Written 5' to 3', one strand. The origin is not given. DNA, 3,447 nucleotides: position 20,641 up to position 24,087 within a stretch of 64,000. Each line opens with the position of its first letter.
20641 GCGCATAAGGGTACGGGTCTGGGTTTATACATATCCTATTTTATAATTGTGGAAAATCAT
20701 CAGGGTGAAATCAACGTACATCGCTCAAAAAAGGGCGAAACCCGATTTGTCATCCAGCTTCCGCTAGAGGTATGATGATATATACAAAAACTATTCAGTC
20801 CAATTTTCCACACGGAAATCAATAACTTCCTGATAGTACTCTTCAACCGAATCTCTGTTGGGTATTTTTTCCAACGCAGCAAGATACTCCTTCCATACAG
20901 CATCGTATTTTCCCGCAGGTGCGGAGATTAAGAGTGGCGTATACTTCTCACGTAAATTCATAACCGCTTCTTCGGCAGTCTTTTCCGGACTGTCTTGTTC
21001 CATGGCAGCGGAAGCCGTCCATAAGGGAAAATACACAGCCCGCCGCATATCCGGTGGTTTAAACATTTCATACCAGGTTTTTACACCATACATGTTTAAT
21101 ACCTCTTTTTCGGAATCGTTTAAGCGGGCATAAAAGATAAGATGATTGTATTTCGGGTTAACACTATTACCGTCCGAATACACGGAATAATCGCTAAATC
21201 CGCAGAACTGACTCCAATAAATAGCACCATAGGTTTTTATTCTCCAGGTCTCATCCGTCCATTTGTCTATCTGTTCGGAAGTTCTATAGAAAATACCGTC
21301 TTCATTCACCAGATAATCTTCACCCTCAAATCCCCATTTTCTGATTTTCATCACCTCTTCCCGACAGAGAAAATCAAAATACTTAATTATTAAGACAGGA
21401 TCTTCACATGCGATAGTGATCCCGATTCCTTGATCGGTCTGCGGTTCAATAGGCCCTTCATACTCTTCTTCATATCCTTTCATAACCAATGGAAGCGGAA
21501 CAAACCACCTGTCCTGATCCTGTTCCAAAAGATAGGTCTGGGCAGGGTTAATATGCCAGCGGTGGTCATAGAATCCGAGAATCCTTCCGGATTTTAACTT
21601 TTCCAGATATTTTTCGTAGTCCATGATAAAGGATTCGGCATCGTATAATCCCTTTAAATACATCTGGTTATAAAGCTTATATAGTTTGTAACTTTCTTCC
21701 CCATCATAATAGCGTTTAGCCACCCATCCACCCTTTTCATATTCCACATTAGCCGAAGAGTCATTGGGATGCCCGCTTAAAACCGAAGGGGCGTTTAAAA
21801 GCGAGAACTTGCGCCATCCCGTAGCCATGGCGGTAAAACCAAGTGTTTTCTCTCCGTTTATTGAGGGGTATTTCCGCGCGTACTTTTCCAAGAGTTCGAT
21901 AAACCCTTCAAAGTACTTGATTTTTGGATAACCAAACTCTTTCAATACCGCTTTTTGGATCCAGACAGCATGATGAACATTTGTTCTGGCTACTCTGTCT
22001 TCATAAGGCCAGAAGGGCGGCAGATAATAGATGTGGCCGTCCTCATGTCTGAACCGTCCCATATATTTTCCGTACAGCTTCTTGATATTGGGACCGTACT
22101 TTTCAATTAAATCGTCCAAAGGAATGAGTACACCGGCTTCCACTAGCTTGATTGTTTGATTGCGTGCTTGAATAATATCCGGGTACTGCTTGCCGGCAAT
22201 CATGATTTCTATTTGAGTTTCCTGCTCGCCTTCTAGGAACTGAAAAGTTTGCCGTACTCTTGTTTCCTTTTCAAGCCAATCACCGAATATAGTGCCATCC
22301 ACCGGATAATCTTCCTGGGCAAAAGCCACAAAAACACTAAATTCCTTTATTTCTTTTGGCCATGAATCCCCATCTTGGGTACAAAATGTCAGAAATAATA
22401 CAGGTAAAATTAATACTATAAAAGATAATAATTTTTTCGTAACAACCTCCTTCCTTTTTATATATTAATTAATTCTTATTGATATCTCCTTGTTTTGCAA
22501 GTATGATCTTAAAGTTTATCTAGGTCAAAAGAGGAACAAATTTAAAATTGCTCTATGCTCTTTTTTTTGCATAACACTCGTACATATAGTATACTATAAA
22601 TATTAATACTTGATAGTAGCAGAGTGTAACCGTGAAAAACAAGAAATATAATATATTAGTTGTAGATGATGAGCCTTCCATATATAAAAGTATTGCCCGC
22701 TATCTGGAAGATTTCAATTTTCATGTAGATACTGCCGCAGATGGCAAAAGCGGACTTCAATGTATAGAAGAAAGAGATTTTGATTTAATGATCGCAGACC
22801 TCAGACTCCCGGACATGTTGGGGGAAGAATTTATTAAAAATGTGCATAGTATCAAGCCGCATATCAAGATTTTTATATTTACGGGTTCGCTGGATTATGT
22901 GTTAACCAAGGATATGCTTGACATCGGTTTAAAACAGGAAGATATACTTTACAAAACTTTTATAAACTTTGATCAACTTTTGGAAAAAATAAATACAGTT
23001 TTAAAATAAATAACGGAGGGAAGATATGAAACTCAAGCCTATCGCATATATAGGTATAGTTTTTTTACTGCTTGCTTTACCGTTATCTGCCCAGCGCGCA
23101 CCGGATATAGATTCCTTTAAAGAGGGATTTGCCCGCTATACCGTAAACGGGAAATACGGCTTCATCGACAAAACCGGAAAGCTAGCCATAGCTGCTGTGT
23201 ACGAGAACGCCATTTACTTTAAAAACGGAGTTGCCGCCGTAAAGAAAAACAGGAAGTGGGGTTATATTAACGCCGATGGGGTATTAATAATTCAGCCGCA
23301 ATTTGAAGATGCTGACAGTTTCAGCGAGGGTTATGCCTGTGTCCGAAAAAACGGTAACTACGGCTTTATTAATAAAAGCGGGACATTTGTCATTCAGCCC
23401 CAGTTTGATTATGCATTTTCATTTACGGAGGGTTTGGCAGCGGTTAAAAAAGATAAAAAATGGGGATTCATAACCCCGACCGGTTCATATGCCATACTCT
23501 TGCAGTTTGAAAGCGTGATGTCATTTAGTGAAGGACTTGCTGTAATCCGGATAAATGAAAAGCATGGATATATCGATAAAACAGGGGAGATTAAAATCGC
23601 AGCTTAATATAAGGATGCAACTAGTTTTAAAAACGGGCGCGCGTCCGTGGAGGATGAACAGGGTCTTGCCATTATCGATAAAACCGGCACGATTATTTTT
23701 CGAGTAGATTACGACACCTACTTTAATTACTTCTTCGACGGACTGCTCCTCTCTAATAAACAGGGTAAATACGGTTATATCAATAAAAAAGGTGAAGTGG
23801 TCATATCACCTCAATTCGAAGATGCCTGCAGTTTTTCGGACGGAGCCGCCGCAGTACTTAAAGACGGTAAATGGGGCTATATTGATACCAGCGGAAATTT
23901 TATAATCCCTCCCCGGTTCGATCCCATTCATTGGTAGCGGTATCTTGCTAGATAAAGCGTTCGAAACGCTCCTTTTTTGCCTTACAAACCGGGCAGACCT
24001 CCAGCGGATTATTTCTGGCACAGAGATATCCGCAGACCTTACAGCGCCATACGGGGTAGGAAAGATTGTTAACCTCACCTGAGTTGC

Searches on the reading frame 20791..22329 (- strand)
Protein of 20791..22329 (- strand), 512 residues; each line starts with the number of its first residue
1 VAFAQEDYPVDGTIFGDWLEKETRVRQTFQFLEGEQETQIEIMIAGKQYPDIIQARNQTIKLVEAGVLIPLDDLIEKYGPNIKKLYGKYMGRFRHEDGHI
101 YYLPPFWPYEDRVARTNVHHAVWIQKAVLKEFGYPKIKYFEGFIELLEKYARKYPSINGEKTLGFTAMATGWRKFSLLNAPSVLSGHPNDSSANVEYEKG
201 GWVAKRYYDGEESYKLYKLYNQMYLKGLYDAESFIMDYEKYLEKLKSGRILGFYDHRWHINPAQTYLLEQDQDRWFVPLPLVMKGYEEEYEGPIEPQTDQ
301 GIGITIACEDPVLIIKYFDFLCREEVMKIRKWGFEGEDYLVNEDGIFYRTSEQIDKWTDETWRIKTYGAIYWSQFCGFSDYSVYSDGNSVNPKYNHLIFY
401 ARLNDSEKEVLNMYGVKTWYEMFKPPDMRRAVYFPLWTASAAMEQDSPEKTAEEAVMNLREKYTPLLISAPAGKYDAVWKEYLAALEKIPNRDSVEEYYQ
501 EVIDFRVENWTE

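Call 71: search_protein_families(library=pfam, proteins=[window:20791-22329:-], max_evalue=0.001)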
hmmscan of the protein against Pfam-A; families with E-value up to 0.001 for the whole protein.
window:20791-22329:- (512 aa): 2 families
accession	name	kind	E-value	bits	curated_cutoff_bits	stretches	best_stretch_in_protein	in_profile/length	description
PF13416.11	SBP_bac_8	-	3.3e-06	27.6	27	1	34-275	22-207/279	Bacterial extracellular solute-binding protein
PF01547.30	SBP_bac_1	-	5.7e-06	27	26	1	20-326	19-305/307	Bacterial extracellular solute-binding protein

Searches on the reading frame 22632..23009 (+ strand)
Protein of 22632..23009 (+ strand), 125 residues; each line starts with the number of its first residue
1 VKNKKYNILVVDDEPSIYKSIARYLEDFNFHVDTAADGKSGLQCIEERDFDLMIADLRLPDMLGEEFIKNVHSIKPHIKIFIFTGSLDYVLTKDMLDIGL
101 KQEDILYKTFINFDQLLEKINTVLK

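Call 71: search_protein_families(library=pfam, proteins=[window:22632-23009:+], max_evalue=0.001)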
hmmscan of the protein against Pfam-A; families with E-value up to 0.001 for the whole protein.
window:22632-23009:+ (125 aa): 1 family
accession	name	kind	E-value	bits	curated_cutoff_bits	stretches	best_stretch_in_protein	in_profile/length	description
PF00072.30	Response_reg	-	1.9e-21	76.8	30.2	1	8-120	1-110/111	Response regulator receiver domain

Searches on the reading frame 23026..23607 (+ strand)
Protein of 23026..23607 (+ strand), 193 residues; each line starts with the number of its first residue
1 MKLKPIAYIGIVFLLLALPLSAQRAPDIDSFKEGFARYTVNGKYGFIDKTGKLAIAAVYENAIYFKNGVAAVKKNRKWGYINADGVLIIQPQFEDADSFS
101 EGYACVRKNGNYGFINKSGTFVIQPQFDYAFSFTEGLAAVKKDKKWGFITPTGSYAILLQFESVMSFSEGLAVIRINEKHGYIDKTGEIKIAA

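Call 71: search_protein_families(library=pfam, proteins=[window:23026-23607:+], max_evalue=0.001)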
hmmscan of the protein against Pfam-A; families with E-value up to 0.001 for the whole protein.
window:23026-23607:+ (193 aa): 1 family
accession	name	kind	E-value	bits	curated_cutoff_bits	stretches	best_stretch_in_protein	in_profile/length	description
PF14903.11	WG_beta_rep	-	2.8e-58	194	25.6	4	112-146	1-35/35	WG containing repeat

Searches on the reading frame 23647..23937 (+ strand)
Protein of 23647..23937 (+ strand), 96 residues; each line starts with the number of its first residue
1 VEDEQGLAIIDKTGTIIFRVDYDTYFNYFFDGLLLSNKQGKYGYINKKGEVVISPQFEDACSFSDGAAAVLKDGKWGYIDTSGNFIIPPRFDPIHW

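Call 71: search_protein_families(library=pfam, proteins=[window:23647-23937:+], max_evalue=0.001)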
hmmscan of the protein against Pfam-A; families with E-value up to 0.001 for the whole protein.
window:23647-23937:+ (96 aa): 1 family
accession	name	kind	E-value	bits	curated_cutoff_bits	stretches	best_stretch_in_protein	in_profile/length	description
PF14903.11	WG_beta_rep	-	2e-23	82.5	25.6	2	42-76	1-35/35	WG containing repeat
